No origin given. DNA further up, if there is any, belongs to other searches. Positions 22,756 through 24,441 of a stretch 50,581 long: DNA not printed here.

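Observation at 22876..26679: Candidate defence operon: DUF3696-type AAA ATPase, 90-aa protein, PD-(D/E)xK nuclease-like domain fused to a DNA methyltransferase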

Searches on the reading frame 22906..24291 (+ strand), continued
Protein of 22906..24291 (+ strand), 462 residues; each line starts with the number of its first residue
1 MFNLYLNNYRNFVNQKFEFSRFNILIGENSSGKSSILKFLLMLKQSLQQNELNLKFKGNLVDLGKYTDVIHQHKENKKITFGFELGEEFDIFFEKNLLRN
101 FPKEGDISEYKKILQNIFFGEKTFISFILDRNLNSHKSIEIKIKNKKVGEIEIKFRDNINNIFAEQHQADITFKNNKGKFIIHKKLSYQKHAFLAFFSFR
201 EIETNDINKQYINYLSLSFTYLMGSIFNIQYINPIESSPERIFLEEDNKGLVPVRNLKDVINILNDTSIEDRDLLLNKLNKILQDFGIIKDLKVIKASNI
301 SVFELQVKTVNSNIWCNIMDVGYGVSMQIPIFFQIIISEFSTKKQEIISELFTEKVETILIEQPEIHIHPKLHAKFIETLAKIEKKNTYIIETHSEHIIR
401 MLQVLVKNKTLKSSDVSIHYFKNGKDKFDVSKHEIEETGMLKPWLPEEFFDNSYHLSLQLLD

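Call 28: find_related_loci(query=A3, collection=genome_contigs, flank=7000)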
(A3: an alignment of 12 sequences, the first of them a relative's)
Query A3 (743 aa) in genome_contigs; peptide patterns used: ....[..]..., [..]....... (x = any residue, [..] = any of these).
599 stretches matched a pattern (row limit reached: there are more); 557 encode a relative of the query (tblastn E <= 1e-3); the best 80 are kept; 80 distinct loci.
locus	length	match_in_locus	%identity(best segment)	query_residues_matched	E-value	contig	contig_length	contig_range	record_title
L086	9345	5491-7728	66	1-743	0e+0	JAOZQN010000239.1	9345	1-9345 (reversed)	MAG: Bacteroidales bacterium isolate GMC5.concoct.141 GMC5_2416_length_9345_cov_13.057912, whole genome shotgun sequence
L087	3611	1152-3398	65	1-743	0e+0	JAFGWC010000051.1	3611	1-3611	MAG: Bacteroidales bacterium isolate ZodW_Metabat.217 k87_3858289, whole genome shotgun sequence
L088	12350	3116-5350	67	1-741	0e+0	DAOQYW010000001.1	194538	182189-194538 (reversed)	MAG TPA_asm: Bacteroidales bacterium isolate AMR_MDS_1000 NODE_45_length_194538_cov_7.672239, whole genome shotgun seque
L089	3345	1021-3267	66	1-743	0e+0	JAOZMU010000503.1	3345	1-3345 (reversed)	MAG: Bacteroidales bacterium isolate GMC3.metabat2.81 GMC3_16455_length_3345_cov_11.074772, whole genome shotgun sequenc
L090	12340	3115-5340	66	1-741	0e+0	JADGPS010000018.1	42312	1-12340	MAG: Paludibacter sp. isolate Chersky.4_43 contig-100_81, whole genome shotgun sequence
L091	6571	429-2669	65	1-741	0e+0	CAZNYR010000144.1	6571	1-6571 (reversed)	MAG TPA_asm: uncultured Cytophagales bacterium isolate SRP141376_co3_457 genome assembly, contig: NODE_30883_length_6571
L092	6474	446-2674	66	4-741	0e+0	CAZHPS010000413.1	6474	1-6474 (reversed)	MAG TPA_asm: uncultured Desulfobacterales bacterium isolate binchicken_co113_226 genome assembly, contig: NODE_14620_len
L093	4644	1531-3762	64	1-741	0e+0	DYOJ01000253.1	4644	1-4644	MAG TPA_asm: Acetofilamentum sp. isolate SulCav_GS09_5_7_37_72 SulCav_GS09_5_28403_length_4644_cov_98_206581, whole geno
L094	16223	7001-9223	65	2-741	0e+0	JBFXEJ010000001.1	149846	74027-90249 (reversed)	MAG: Desulfococcaceae bacterium isolate CA_2019_TPIn_113 NODE_390_length_149846_cov_7.727677_TPIn, whole genome shotgun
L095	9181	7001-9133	67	1-704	0e+0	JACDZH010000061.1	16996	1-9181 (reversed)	MAG: Paludibacter sp. isolate ppb03 NODE_302_length_16996_cov_135.449796, whole genome shotgun sequence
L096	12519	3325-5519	67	4-740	0e+0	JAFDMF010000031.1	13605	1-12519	MAG: Deltaproteobacteria bacterium isolate WB1_Bin_3 WB1_Bin_3_scaffold_10598, whole genome shotgun sequence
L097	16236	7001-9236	65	4-743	0e+0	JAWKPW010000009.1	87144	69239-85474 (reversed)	MAG: Desulfobacterales bacterium isolate AC2.63 AC2.63.fa-9, whole genome shotgun sequence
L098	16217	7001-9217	59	7-742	0e+0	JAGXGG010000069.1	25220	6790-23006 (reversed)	MAG: Ignavibacteriota bacterium isolate LH_M33 k141_1077697, whole genome shotgun sequence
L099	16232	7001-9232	57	2-742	0e+0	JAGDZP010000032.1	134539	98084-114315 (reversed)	MAG: Cyclobacteriaceae bacterium isolate FR12bac7 FR12DL_contig_6750, whole genome shotgun sequence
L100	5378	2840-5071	56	2-742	0e+0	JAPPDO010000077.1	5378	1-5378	MAG: Ekhidna sp. isolate IRC4_bin_29 NODE_6583_length_5378_cov_4.98516, whole genome shotgun sequence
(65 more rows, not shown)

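Call 31: search_solved_structures(query=A3, max_evalue=1, show_alignments=2)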
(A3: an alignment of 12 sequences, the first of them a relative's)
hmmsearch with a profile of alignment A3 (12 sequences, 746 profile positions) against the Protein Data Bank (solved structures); distinct sequences matched with E-value up to 1: 17.
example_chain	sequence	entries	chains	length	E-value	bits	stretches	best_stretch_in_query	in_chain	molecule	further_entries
6pbd_A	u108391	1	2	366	5.6e-06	27.8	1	199-253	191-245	Modification methylase CcrMI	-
1g60_A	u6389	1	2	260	9.5e-06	27.1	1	205-256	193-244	Adenine-specific Methyltransferase MboIIA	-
1eg2_A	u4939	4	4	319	5.2e-05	24.6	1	205-258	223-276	MODIFICATION METHYLASE RSRI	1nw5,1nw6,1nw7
2zie_A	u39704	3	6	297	5.5e-05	24.5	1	215-258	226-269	Putative modification methylase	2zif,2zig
1nw8_A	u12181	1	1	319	0.00011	23.5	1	205-258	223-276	MODIFICATION METHYLASE RSRI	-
8s9n_A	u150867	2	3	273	0.00078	20.7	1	218-255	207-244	DNA cytosine-N4 methyltransferase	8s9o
5hfj_A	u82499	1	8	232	0.00089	20.5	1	207-253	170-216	Adenine specific DNA methyltransferase (DpnA)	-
5hek_A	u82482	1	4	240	0.00095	20.4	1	207-253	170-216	Adenine specific DNA methyltransferase (DpnA)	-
8s9m_A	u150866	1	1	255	0.0011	20.2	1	218-255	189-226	DNA cytosine-N4 methyltransferase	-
8urk_A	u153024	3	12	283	0.0032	18.7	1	203-256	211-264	Methyltransferase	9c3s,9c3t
9c3u_A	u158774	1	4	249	0.0036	18.5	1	202-255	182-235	Methyltransferase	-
5e71_A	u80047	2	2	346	0.007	17.6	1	216-256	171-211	N2, N2-dimethylguanosine tRNA methyltransferase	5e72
3cjt_A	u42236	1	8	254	0.046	14.9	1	221-259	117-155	Ribosomal protein L11 methyltransferase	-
1ufk_A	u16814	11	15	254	0.046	14.9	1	221-259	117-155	TT0836 protein | Ribosomal protein L11 methyltransferase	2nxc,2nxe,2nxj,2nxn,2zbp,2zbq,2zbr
3egi_A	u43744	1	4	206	0.084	14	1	224-263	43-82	Trimethylguanosine synthase homolog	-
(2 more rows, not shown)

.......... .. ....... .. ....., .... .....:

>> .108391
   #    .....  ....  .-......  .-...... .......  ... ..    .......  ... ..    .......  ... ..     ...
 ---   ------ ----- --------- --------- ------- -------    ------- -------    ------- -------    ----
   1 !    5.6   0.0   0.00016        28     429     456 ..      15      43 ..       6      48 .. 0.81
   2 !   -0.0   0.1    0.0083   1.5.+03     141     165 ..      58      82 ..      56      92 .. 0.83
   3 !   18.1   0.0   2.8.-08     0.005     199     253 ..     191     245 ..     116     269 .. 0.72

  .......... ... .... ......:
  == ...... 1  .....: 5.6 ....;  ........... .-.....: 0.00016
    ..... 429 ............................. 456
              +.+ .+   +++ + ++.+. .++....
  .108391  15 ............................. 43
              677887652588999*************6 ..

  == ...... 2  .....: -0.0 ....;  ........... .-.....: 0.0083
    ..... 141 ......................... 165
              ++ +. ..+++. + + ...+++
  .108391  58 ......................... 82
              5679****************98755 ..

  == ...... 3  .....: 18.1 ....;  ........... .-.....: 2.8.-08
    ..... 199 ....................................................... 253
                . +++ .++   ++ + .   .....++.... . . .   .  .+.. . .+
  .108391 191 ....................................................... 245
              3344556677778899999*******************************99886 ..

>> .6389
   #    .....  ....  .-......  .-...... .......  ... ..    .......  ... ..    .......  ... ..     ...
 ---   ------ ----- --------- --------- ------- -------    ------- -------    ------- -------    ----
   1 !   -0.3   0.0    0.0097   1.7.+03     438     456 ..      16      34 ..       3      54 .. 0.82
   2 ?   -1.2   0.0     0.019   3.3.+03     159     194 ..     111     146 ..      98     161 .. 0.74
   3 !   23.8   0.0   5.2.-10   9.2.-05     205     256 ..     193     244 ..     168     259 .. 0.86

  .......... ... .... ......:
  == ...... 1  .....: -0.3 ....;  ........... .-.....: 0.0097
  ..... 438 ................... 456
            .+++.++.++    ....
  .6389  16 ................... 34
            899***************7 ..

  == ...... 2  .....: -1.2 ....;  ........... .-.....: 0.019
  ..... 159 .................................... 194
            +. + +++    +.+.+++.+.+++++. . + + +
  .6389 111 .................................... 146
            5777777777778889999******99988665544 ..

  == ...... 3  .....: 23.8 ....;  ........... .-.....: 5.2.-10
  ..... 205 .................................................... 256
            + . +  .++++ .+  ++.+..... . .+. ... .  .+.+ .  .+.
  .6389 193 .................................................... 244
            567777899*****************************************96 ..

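Call 33: find_homologous_proteins(query=A4)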
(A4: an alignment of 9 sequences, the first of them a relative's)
Query A4 (9 sequences) (291 aa, profile of the alignment): 4 proteins with E <= 0.001 among 2997 candidates.
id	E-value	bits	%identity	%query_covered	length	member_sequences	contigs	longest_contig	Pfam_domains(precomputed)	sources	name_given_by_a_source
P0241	6.4e-87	310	100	100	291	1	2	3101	-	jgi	-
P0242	9.1e-80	287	20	58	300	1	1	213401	-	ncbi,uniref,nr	ncbi:hypothetical protein [Aquimarina litoralis]|uniref:hypothetical protein n=1 Tax=Aquimarina lito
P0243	3.4e-51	193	47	100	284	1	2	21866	-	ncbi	-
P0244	4.4e-50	189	20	57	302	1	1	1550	-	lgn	-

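Call 38: find_encoding_contigs(protein=P0243, flank=8000, max_places=4)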
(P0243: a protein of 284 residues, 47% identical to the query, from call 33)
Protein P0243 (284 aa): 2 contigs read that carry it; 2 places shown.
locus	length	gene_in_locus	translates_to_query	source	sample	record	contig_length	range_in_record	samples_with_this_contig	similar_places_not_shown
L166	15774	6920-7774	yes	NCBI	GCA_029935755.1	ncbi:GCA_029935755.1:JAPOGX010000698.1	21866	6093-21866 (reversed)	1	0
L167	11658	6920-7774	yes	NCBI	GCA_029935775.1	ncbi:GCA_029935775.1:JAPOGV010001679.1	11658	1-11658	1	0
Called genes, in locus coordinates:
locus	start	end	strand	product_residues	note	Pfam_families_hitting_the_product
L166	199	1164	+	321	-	PF21941:SMEK_N, PF20275:CTD10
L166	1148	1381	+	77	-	PF20293:MC6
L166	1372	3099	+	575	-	PF10088:DUF2326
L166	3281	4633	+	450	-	PF13175:AAA_15, PF13304:AAA_21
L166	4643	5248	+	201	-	-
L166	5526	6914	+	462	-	PF13175:AAA_15, PF13304:AAA_21 (weak)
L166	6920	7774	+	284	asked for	-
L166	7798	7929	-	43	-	-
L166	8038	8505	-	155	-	-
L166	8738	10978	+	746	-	PF01555:N6_N4_Mtase, PF03602:Cons_hypoth95 (faint), PF01170:UPF0020 (faint), PF02086:MethyltransfD12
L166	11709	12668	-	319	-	PF00696:AA_kinase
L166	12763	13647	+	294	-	PF01012:ETF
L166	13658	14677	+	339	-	PF01012:ETF, PF00766:ETF_alpha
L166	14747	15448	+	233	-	PF00027:cNMP_binding, PF13545:HTH_Crp_2, PF00325:Crp (weak)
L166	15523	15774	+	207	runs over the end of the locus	PF01025:GrpE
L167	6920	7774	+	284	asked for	-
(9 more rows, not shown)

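Call 47: predict_structure(alignment_id=A5)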
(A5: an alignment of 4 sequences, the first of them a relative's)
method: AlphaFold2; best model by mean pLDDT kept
length: 291 residues; sequences in the alignment: 4
mean_pLDDT: 59.7   pTM: 0.51
mean pLDDT of the five models: 59.7, 51.5, 39.5, 35.9, 34.9
residues with pLDDT >= 90: 0; 70-90: 109; 50-70: 92; < 50: 90
segments of 3 or more residues with pLDDT < 50: 1-9, 39-51, 74-126, 213-222
pLDDT, mean of each block of 10 residues (from residue 1): 46 52 56 52 45 56 58 39 35 37 28 31 46 56 78 78 70 67 69 78 65 45 72 74 81 79 80 80 77 43
secondary structure, 60 per line:
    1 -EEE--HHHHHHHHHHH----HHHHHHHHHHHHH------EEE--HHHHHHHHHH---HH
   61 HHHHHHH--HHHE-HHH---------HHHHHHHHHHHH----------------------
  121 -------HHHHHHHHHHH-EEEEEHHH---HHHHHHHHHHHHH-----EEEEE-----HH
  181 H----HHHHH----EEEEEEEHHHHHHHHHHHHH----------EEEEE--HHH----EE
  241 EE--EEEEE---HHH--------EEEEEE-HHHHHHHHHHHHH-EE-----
elements in order: E2-4 H7-17 H22-34 E41-43 H46-55 H59-67 H87-98 H128-138 E140-144 H151-163 E169-173 H186-190 E195-201 H202-214 E225-229 E239-242 E245-249 E264-269 H271-283

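Call 54: fold_search(model_id=the predicted structure, library=pdb)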
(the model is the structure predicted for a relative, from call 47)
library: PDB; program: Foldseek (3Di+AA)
matches with E <= 10: 292; with E <= 0.001: 16
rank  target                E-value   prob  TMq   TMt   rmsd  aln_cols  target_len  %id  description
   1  5box_A                7.6e-05  1.00  0.34  0.37  14.2       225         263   10  Structure of TrmBL2, an archaeal chromatin protein, shows a novel mode of DNA binding. (released 2015-09-02)
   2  5bpi_D                1.2e-04  1.00  0.33  0.37   7.5       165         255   12  Structure of TrmBL2, an archaeal chromatin protein, shows a novel mode of DNA binding. (released 2015-09-02)
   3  5bpi_C                1.2e-04  1.00  0.32  0.35   8.2       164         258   13  Structure of TrmBL2, an archaeal chromatin protein, shows a novel mode of DNA binding. (released 2015-09-02)
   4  5bpd_B                1.3e-04  1.00  0.33  0.36  15.2       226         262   11  Structure of TrmBL2, an archaeal chromatin protein, shows a novel mode of DNA binding. (released 2015-09-02)
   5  4ggj                  1.6e-04  1.00  0.33  0.53   4.1       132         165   11  Crystal structure of Zucchini from mouse (mZuc / PLD6 / MitoPLD) (released 2012-10-10)
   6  5bpd_C                1.7e-04  1.00  0.32  0.35  18.9       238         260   11  Structure of TrmBL2, an archaeal chromatin protein, shows a novel mode of DNA binding. (released 2015-09-02)
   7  9fhk_A                4.9e-04  1.00  0.36  0.31   7.5       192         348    9  Structure of the F13 protein of Vaccinia virus (P21 crystal form) (released 2025-03-12)
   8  6ehi_D                5.2e-04  1.00  0.36  0.59   4.9       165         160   12  NucT from Helicobacter pylori (released 2018-01-17)
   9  5bpd_D                5.8e-04  1.00  0.31  0.34   8.1       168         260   14  Structure of TrmBL2, an archaeal chromatin protein, shows a novel mode of DNA binding. (released 2015-09-02)
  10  4urj_D                8.3e-04  1.00  0.37  0.58   5.6       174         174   11  Crystal structure of human BJ-TSA-9 (released 2014-10-01)
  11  9fiz                  8.3e-04  1.00  0.35  0.29   6.0       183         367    9  Structure of the F13 protein (mutant A295E) of Vaccinia virus (released 2025-03-12)
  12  4gel_A                8.9e-04  1.00  0.32  0.47   5.2       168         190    7  Crystal structure of Zucchini (released 2012-10-17)
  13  5qhm                  9.4e-04  1.00  0.39  0.62   4.6       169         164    9  PanDDA analysis group deposition of models with modelled events (e.g. bound ligands) -- Crystal Structure of human FAM83 (released 2018-12-19)
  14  9fhs                  9.4e-04  1.00  0.36  0.30   4.8       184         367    9  Structure of the F13 protein of Vaccinia virus (F432 crystal form) (released 2025-03-12)
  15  6ehi_B                1.0e-03  1.00  0.34  0.55   5.1       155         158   11  NucT from Helicobacter pylori (released 2018-01-17)
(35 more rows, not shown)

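Call 58: search_protein_families(library=pfam, proteins=[L001:6030-6743:+, L003:3119-4147:+, L004:5228-6694:+, L008:5167-6651:+, L005:5673-6527:+, L009:6229-6666:+, L166:4643-5245:+, L166:3281-4630:+, L166:8038-8502:-], max_evalue=0.01)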
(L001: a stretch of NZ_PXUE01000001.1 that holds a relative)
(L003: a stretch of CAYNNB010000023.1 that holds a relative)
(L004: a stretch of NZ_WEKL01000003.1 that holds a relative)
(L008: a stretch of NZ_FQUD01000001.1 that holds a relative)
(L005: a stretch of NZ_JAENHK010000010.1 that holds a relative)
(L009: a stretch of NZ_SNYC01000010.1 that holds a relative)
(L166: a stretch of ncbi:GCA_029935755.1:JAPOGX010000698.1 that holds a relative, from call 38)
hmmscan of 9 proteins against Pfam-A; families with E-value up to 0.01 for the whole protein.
L001:6030-6743:+ (238 aa): 0 families

L003:3119-4147:+ (343 aa): 0 families

L004:5228-6694:+ (489 aa): 2 families
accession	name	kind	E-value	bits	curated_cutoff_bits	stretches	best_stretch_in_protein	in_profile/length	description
PF20154.4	LNT_N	-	5.1e-08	33.7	27.1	1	18-164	6-158/159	Apolipoprotein N-acyltransferase N-terminal domain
PF00795.27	CN_hydrolase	-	1.8e-07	31.2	23.2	1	259-457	24-250/256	Carbon-nitrogen hydrolase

L008:5167-6651:+ (495 aa): 1 family
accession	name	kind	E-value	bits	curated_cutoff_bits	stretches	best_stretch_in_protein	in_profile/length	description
PF03572.23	Peptidase_S41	-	1.3e-16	61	24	1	262-473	1-163/165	Peptidase family S41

L005:5673-6527:+ (285 aa): 0 families

L009:6229-6666:+ (146 aa): 1 family
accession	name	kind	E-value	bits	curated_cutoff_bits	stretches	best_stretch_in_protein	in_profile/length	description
PF02556.19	SecB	-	3e-14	53.6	26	1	3-134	4-136/141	Preprotein translocase subunit SecB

L166:4643-5245:+ (201 aa): 0 families

L166:3281-4630:+ (450 aa): 2 families
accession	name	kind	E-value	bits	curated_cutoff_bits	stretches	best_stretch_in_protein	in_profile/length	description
PF13175.12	AAA_15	-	1.3e-24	88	32.1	1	2-367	5-374/374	AAA ATPase domain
PF13304.12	AAA_21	-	5.5e-12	46.8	27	1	21-367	1-303/304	AAA domain, putative AbiEii toxin, Type IV TA system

L166:8038-8502:- (154 aa): 1 family
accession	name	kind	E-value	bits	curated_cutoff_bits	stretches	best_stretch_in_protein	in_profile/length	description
PF20556.3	DUF6768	-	0.0041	17.3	27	1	4-76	34-106/123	Family of unknown function (DUF6768)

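Call 59: predict_structure(alignment_id=A6)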
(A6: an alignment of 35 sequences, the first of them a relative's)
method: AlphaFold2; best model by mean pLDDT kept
length: 746 residues; sequences in the alignment: 35
mean_pLDDT: 79.5   pTM: 0.67
mean pLDDT of the five models: 79.5, 79.2, 78.6, 75.2, 73.3
residues with pLDDT >= 90: 246; 70-90: 317; 50-70: 128; < 50: 55
segments of 3 or more residues with pLDDT < 50: 1-3, 167-177, 557-569, 589-593, 665-669, 710-716, 740-746
pLDDT, mean of each block of 10 residues (from residue 1): 61 83 88 89 83 82 80 89 93 85 91 92 93 89 88 88 55 51 84 68 57 83 96 78 93 92 92 97 97 95 94 81 93 97 97 94 83 57 67 82 92 91 94 92 96 75 81 91 81 80 91 96 77 79 83 58 45 81 64 58 70 74 68 62 72 82 56 59 66 76 61 51 77 75 41
secondary structure, 60 per line:
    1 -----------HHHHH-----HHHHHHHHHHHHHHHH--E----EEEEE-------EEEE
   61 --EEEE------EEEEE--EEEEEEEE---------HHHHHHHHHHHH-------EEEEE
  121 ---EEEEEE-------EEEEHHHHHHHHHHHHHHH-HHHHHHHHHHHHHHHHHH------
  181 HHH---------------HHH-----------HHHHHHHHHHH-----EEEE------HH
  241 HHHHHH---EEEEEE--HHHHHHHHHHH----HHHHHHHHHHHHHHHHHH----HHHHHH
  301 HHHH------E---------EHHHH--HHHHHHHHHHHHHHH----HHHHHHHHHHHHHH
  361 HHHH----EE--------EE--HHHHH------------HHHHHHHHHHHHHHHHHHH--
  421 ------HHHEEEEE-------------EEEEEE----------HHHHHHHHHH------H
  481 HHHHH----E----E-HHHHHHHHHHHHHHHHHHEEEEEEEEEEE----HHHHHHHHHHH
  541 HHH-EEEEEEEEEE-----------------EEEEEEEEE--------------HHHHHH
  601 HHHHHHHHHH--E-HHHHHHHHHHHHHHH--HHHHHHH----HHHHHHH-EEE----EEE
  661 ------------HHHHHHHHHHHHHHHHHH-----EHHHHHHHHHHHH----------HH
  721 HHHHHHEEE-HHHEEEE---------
elements in order (helices of 4 or more, strands of 3 or more residues): H12-16 H22-37 E45-49 E57-60 E63-66 E73-77 E80-87 H97-108 E116-120 E124-129 E137-140 H141-155 H157-174 H213-223 E229-232 H239-246 E250-255 H258-268 H273-290 H295-304 H322-325 H328-342 H347-364 H383-387 H400-418 E430-434 E448-453 H464-473 H480-485 H497-514 E515-525 H530-543 E545-554 E572-580 H595-610 H615-629 H632-638 H643-649 E651-653 E658-660 H673-690 H697-708 H719-726 E727-729 E734-737
